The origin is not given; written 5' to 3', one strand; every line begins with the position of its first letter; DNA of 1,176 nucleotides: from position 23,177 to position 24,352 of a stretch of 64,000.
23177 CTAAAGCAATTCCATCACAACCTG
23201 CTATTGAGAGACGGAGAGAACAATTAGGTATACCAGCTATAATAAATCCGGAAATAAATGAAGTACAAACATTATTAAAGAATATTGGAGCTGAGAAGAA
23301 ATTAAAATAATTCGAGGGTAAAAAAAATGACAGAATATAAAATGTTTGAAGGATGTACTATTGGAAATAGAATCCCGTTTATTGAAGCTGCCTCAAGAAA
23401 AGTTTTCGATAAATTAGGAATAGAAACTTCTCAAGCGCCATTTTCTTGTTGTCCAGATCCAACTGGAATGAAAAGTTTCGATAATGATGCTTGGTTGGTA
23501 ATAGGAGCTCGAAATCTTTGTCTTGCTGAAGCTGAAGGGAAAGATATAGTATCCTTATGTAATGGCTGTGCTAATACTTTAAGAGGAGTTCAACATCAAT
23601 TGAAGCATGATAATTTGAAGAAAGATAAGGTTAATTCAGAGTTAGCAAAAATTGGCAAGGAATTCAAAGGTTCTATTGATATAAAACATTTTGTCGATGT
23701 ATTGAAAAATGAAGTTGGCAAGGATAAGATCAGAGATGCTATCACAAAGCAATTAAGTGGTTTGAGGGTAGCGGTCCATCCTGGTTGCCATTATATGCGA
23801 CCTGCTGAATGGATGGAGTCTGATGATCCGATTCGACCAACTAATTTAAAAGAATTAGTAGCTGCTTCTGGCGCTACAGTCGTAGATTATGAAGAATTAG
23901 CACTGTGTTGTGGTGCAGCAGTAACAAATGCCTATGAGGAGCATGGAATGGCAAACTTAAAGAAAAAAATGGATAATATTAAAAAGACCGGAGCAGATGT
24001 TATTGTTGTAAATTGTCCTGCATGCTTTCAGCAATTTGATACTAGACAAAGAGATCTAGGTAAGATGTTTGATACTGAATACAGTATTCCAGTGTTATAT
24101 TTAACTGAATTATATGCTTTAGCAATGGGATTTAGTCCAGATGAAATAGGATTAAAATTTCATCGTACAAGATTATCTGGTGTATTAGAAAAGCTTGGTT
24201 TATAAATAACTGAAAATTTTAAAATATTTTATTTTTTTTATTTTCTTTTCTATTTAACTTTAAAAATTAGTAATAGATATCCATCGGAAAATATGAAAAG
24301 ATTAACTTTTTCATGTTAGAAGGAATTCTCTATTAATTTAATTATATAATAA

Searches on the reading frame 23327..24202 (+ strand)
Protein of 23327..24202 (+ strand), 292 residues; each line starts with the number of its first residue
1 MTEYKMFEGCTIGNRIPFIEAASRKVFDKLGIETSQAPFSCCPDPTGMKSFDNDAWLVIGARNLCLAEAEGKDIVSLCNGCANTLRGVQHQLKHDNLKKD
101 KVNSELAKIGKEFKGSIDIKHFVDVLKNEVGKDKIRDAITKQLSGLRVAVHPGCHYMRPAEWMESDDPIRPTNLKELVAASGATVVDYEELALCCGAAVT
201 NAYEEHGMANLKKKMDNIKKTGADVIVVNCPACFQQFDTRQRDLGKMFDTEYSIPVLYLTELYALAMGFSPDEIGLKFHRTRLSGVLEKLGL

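Call 6: search_protein_families(library=pfam, proteins=[window:23327-24202:+], max_evalue=0.01)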
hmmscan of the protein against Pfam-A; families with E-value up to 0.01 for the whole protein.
window:23327-24202:+ (292 aa): 2 families
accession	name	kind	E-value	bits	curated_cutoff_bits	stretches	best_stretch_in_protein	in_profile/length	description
PF02754.22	CCG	-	1.9e-30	105.2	20.6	2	148-237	1-84/85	Cysteine-rich domain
PF22196.1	HdrB-like_C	-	0.0015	19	33.4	1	221-279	26-86/87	HdrB-like C-terminal domain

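Call 28: search_protein_families(library=ncbifam, proteins=[window:23327-24202:+], max_evalue=1)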
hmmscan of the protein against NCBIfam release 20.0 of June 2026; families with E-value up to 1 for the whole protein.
window:23327-24202:+ (292 aa): 11 families
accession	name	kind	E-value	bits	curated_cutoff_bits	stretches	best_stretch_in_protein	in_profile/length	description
TIGR03288.1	CoB_CoM_SS_B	equivalog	2.1e-87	293.1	345.15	1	3-290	1-290/290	CoB--CoM heterodisulfide reductase subunit B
NF041780.1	hetero_SS_HdrB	equivalog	1.2e-40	139.8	450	1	6-289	8-304/304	ferredoxin:CoB-CoM heterodisulfide reductase subunit HdrB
NF042965.1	MFR_anch_SdhE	equivalog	1.4e-39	136.3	500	1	3-278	2-273/282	8-methylmenaquinol:fumarate reductase membrane anchor subunit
NF045670.1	quin_L_LdhH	equivalog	1.5e-21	76.4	800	1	5-238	470-686/706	L-lactate dehydrogenase (quinone) large subunit LdhH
NF008434.0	PRK11274.1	equivalog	1e-11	44.4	333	1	6-239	172-390/409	glycolate oxidase subunit GlcF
NF004898.0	PRK06259.1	equivalog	2e-10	39.9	385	1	5-238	265-462/488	fumarate reductase (CoM/CoB) subunit TfrB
NF008369.0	PRK11168.1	equivalog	8.3e-08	31.5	278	1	6-239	171-382/401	anaerobic glycerol-3-phosphate dehydrogenase subunit C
NF045711.1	sulf_resp_HmcF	equivalog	7.8e-06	24.9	750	1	114-249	304-433/457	sulfate respiration complex iron-sulfur protein HmcF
NF045724.1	ferredox_TmcB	equivalog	0.00054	18.6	735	1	117-238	287-405/430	electron transfer complex ferredoxin TmcB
NF045663.1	diclust_near_Sec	equivalog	0.0071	14.5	530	1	194-242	459-508/759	pyridine nucleotide-disulfide oxidoreductase/dicluster-binding protein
NF001248.0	PRK00218.1-4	equivalog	0.18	11.6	225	1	82-150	108-177/207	high frequency lysogenization protein HflD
